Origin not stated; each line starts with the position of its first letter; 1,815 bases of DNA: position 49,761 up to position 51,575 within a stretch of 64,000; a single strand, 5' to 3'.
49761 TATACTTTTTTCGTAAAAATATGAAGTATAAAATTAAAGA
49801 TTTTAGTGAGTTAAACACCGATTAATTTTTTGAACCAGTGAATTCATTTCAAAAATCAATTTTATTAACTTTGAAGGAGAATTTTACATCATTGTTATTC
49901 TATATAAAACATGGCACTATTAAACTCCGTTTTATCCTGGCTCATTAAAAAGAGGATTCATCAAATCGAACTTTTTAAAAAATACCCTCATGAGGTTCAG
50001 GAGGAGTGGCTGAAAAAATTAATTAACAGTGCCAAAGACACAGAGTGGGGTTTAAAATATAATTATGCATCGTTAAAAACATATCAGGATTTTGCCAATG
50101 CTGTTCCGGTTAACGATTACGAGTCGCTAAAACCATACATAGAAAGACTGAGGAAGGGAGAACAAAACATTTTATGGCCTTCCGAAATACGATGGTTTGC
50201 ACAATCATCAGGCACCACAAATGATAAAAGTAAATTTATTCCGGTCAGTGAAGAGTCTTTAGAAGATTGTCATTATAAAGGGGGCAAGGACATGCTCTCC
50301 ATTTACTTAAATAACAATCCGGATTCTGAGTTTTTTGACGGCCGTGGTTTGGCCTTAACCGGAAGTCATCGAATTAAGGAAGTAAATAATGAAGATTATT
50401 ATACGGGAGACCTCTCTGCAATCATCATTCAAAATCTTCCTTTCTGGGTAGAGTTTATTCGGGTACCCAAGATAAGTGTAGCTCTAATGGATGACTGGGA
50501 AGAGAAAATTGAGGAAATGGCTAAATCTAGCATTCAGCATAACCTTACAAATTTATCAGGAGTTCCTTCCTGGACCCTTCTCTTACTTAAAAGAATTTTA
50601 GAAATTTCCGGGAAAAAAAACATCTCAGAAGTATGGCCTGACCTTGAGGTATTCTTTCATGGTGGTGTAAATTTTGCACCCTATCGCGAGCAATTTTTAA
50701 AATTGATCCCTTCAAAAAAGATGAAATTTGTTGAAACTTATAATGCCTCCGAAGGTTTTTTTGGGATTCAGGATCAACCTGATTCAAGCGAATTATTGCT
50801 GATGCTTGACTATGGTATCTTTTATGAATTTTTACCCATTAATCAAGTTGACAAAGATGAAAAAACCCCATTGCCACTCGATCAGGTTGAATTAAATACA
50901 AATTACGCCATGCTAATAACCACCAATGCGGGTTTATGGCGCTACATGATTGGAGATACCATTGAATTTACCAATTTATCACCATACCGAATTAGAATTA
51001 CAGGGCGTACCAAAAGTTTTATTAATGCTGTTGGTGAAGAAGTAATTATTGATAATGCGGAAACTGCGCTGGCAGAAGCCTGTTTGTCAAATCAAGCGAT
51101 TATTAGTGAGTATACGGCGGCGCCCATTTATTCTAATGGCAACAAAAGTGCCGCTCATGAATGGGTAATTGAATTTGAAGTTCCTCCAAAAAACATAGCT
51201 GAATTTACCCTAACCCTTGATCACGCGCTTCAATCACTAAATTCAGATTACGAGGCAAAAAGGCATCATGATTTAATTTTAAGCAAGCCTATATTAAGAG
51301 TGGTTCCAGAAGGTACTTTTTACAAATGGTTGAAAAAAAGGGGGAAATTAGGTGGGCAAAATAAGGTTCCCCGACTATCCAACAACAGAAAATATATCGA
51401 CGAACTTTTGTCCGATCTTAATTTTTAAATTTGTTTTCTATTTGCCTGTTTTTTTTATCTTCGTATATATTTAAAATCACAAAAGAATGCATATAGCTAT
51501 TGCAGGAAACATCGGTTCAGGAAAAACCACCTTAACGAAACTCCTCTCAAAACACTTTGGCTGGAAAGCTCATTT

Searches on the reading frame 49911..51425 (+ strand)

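Call 53: search_protein_families(library=ncbifam, proteins=[window:49911-51425:+], max_evalue=1e-10)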
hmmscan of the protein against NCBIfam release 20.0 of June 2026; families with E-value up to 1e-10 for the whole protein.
window:49911-51425:+ (505 aa): 1 family
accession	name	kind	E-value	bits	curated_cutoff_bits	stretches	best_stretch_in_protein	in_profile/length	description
NF052613.1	OlsH_GH3_orni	equivalog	1.8e-123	412.8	620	1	5-500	19-508/524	lyso-ornithine lipid synthetase OlsH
